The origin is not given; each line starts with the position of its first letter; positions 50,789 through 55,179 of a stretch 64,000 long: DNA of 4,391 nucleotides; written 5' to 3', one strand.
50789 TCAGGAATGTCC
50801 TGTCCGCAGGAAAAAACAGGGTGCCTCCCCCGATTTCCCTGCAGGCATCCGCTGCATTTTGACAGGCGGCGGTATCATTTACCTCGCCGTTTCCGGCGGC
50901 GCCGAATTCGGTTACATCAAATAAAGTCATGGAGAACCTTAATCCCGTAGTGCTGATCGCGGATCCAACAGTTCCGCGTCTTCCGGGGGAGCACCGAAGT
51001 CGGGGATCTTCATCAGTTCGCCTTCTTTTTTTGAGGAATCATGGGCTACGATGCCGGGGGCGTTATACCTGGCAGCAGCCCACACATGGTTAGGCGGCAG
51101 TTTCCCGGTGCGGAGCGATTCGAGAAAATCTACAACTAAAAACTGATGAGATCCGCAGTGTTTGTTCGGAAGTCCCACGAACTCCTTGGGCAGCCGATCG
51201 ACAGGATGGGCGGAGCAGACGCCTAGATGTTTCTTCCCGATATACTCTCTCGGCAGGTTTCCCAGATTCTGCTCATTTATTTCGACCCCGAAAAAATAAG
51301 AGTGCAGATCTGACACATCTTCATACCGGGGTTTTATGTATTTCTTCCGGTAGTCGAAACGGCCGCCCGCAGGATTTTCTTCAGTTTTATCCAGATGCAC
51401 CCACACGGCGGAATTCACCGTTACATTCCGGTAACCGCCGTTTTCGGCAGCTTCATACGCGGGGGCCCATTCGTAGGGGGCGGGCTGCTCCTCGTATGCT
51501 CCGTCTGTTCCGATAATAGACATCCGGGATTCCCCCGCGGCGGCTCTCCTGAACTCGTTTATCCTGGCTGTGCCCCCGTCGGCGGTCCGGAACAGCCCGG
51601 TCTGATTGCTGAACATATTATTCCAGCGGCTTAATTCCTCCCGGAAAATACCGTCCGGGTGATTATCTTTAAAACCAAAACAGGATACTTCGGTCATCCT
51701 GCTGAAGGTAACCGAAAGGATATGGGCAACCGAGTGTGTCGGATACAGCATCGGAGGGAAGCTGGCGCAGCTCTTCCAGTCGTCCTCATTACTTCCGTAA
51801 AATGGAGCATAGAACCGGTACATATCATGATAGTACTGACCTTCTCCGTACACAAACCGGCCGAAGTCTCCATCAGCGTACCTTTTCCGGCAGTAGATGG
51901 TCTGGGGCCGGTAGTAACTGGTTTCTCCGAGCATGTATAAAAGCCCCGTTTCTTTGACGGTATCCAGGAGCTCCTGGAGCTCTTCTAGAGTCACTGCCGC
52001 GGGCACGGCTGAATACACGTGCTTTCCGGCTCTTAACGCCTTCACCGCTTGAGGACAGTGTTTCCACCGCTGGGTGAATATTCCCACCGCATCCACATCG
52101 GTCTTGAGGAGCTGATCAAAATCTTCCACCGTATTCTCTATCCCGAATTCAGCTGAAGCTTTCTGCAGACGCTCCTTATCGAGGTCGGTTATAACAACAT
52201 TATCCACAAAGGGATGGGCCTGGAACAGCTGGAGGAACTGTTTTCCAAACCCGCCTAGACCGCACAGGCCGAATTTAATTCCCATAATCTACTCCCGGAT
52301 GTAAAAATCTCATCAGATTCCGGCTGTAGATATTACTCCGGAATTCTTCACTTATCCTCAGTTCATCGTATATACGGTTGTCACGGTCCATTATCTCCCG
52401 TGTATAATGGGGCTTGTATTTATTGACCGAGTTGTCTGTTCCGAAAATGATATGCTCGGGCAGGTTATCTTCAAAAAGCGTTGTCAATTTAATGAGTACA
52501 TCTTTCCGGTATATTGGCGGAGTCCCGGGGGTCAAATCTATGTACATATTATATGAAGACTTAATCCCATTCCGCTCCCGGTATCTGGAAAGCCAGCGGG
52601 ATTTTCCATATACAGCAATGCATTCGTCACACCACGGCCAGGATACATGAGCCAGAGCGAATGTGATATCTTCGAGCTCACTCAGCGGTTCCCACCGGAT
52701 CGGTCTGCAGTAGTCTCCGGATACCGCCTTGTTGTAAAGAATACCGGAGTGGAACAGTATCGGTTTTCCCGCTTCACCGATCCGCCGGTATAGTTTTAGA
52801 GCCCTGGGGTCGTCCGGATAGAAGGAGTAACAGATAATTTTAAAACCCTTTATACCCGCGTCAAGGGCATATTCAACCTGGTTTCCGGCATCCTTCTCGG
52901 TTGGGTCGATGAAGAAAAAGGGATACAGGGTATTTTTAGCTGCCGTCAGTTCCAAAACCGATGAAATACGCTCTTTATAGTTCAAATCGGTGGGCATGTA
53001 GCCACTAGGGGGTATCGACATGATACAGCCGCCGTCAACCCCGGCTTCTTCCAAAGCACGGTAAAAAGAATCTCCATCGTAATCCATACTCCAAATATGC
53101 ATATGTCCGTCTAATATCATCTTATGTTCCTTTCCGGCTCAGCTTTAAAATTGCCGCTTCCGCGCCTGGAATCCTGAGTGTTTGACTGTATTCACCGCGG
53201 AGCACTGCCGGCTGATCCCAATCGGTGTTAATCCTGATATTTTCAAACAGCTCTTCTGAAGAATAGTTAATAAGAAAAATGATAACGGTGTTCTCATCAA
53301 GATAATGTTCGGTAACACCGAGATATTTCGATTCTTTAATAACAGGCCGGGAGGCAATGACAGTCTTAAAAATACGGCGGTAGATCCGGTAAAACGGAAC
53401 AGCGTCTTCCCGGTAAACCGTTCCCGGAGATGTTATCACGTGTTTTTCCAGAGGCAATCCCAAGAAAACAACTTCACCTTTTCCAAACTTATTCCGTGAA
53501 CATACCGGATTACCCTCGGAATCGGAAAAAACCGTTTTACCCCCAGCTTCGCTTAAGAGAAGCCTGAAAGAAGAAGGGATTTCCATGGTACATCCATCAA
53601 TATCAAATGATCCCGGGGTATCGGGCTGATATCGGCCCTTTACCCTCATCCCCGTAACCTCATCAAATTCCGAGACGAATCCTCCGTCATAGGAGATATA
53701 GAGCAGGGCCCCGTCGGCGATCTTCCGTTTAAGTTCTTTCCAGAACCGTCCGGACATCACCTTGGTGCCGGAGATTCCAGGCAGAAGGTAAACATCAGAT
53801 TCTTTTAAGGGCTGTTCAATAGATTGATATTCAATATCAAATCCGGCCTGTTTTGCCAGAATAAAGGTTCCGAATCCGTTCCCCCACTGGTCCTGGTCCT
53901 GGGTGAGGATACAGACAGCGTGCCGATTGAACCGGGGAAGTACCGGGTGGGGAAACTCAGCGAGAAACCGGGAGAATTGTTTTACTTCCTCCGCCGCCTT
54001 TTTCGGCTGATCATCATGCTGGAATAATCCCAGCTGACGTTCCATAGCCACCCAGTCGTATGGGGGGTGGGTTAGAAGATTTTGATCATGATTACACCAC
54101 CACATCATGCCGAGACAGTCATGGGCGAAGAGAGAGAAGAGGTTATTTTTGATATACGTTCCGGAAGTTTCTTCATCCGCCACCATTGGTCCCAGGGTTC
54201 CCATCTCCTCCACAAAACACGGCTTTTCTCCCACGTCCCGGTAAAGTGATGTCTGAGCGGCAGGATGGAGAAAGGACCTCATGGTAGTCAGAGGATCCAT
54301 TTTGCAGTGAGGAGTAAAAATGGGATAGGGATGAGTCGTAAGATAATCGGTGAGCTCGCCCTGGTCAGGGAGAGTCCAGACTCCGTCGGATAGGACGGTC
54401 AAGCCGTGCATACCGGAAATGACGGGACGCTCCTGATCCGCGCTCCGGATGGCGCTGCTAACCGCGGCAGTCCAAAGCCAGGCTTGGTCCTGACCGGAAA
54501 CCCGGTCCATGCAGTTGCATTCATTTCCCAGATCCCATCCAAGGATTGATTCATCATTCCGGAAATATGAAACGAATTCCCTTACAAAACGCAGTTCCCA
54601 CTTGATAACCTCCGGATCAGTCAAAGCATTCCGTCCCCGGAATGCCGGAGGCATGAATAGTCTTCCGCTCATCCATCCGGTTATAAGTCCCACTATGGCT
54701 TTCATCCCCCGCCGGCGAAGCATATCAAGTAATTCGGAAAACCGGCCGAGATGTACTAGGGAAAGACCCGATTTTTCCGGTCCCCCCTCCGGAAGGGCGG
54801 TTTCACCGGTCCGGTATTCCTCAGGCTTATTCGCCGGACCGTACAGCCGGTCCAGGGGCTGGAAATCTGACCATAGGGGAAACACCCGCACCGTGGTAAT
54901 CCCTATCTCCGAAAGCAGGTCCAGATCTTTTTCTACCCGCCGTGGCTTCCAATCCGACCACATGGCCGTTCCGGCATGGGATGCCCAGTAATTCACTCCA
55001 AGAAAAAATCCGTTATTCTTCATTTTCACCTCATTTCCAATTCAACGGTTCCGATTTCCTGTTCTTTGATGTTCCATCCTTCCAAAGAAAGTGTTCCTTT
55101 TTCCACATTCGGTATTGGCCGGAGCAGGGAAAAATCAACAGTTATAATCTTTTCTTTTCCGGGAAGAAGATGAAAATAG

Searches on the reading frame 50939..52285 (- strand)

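Call 4: search_protein_families(library=pfam, proteins=[window:50939-52285:-], max_evalue=0.001)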
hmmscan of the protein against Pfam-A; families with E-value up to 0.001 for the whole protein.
window:50939-52285:- (448 aa): 1 family
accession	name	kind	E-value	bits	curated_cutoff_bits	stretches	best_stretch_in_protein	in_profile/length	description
PF01408.29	GFO_IDH_MocA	-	7.4e-19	69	24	1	3-120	1-119/120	Oxidoreductase family, NAD-binding Rossmann fold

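Call 5: search_protein_families(library=ncbifam, proteins=[window:50939-52285:-], max_evalue=0.001)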
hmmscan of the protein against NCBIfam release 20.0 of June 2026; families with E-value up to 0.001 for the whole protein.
window:50939-52285:- (448 aa): 8 families
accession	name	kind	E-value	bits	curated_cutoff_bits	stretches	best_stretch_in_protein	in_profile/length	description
TIGR04380.1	myo_inos_iolG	equivalog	5.5e-17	61.6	355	1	3-143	2-144/330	inositol 2-dehydrogenase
NF040723.1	UDP-GlcNAcDh_Arch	equivalog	8.3e-15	55.1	450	1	3-145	1-142/302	UDP-N-acetylglucosamine 3-dehydrogenase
NF052479.1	LevoglcsnDh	equivalog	1.2e-13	50.5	650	1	27-154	36-164/386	levoglucosan dehydrogenase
NF008607.0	PRK11579.1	subfamily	9.1e-09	34.8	330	1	3-151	5-152/346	oxidoreductase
NF058563.1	BT_2159_fam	equivalog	2.7e-08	33.2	650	1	3-116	1-115/350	disaccharide 3-dehydrogenase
NF052679.1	InsChiInosDhIolG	equivalog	1.7e-07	30.6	540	1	1-112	1-115/343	bifunctional inositol 2-dehydrogenase/D-chiro-inositol 1-dehydrogenase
NF058561.1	BT_2158_fam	equivalog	2.6e-06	26.3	750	1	8-113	41-146/487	glycoside 3-dehydrogenase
NF041392.1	XylDh_Gfo6_Halo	equivalog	0.00043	19.2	350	0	4-150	18-169/350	D-xylose 1-dehydrogenase Gfo6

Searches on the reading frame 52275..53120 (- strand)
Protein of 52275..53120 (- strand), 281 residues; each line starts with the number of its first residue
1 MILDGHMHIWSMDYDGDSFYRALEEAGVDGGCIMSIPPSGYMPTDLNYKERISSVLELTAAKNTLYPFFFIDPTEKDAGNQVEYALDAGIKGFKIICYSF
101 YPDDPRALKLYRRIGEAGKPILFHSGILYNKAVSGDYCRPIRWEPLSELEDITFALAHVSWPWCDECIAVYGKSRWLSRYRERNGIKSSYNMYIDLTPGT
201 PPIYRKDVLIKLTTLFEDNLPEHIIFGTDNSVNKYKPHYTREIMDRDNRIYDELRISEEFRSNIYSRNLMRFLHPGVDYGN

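Call 4: search_protein_families(library=pfam, proteins=[window:52275-53120:-], max_evalue=0.001)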
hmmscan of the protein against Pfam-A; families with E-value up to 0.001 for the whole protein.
window:52275-53120:- (281 aa): 1 family
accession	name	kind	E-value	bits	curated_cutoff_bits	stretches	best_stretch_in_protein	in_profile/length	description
PF04909.20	Amidohydro_2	-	1.5e-08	35.2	26.4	1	58-268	72-282/289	Amidohydrolase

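Call 5: search_protein_families(library=ncbifam, proteins=[window:52275-53120:-], max_evalue=0.001)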
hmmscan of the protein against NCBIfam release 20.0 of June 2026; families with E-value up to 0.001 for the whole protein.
window:52275-53120:- (281 aa): 0 families

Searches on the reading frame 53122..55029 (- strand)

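Call 8: search_protein_families(library=pfam, proteins=[window:53122-55029:-], max_evalue=0.001)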
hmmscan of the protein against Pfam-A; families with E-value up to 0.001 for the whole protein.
window:53122-55029:- (635 aa): 2 families
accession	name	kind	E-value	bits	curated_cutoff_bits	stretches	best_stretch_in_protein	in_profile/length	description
PF00150.24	Cellulase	-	9.2e-08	32.3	23.5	1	31-316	22-271/272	Cellulase (glycosyl hydrolase family 5)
PF02836.23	Glyco_hydro_2_C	-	0.00048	19.8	21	0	137-203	102-158/302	Glycosyl hydrolases family 2, TIM barrel domain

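Call 70: search_protein_families(library=ncbifam, proteins=[window:53122-55029:-], max_evalue=0.01)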
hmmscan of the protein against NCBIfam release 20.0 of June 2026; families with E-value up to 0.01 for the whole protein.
window:53122-55029:- (635 aa): 0 families
